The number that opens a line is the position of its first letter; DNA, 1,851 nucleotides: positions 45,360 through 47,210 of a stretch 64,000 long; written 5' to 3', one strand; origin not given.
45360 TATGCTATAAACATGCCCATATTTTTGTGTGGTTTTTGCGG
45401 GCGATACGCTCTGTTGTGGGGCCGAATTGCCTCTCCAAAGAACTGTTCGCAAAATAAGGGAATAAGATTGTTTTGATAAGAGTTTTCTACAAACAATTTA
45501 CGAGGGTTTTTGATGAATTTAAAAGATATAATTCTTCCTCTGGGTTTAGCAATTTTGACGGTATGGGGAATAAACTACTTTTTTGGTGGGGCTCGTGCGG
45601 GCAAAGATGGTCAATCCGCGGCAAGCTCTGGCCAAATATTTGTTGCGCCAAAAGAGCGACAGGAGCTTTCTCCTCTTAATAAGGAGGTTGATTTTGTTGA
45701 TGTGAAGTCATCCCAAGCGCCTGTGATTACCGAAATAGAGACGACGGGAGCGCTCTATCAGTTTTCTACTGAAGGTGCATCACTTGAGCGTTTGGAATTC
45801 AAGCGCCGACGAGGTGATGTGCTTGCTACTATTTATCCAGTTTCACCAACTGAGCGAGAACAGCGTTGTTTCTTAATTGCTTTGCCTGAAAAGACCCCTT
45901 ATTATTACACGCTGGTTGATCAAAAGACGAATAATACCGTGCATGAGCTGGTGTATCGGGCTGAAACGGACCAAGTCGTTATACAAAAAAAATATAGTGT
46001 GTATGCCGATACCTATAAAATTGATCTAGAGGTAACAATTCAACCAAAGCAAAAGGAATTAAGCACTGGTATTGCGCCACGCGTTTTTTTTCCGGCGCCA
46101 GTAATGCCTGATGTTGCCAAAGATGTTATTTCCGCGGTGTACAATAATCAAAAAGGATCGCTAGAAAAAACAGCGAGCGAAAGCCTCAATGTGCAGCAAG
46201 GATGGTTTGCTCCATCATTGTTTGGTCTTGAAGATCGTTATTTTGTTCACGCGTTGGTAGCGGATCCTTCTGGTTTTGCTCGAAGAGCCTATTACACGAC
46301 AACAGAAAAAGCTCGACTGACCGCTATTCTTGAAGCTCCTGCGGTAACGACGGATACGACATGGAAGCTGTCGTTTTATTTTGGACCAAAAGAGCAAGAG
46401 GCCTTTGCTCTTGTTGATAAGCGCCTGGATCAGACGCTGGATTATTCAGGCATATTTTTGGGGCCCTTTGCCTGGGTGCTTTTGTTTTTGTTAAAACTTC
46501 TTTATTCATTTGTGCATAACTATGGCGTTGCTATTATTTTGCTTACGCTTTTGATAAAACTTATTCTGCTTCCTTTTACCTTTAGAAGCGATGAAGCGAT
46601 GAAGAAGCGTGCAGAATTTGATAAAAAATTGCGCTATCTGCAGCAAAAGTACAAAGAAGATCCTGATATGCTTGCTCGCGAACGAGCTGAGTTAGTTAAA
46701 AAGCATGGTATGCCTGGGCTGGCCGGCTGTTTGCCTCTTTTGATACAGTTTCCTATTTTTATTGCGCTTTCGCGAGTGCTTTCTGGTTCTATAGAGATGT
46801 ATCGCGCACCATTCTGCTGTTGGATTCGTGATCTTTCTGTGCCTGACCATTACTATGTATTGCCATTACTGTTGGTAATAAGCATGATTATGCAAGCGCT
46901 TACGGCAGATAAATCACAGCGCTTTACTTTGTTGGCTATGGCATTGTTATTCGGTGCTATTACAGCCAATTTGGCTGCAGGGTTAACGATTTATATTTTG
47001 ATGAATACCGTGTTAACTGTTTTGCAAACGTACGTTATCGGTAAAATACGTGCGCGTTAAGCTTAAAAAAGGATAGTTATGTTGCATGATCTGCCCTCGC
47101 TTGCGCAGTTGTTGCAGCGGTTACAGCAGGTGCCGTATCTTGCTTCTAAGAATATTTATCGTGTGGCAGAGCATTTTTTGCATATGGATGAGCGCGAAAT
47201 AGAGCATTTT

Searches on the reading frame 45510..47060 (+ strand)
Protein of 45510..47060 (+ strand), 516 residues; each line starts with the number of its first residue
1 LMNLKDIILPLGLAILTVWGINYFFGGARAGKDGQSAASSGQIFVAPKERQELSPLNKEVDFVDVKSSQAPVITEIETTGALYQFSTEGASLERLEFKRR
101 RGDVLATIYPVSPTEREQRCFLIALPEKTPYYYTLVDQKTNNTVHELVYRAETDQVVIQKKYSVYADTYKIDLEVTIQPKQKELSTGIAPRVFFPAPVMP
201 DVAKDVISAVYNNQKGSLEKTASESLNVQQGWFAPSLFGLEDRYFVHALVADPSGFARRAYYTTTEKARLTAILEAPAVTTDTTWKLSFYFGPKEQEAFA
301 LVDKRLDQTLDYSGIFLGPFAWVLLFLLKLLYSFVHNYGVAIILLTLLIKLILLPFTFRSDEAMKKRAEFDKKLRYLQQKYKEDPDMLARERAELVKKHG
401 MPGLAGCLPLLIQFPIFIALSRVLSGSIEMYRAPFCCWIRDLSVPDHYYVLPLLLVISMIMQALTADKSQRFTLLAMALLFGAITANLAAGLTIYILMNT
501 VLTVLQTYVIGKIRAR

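Call 57: find_encoding_contigs(protein=window:45510-47060:+, flank=10000, max_places=1)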
Protein window:45510-47060:+ (516 aa): no gene with exactly this product is on record in the collection.
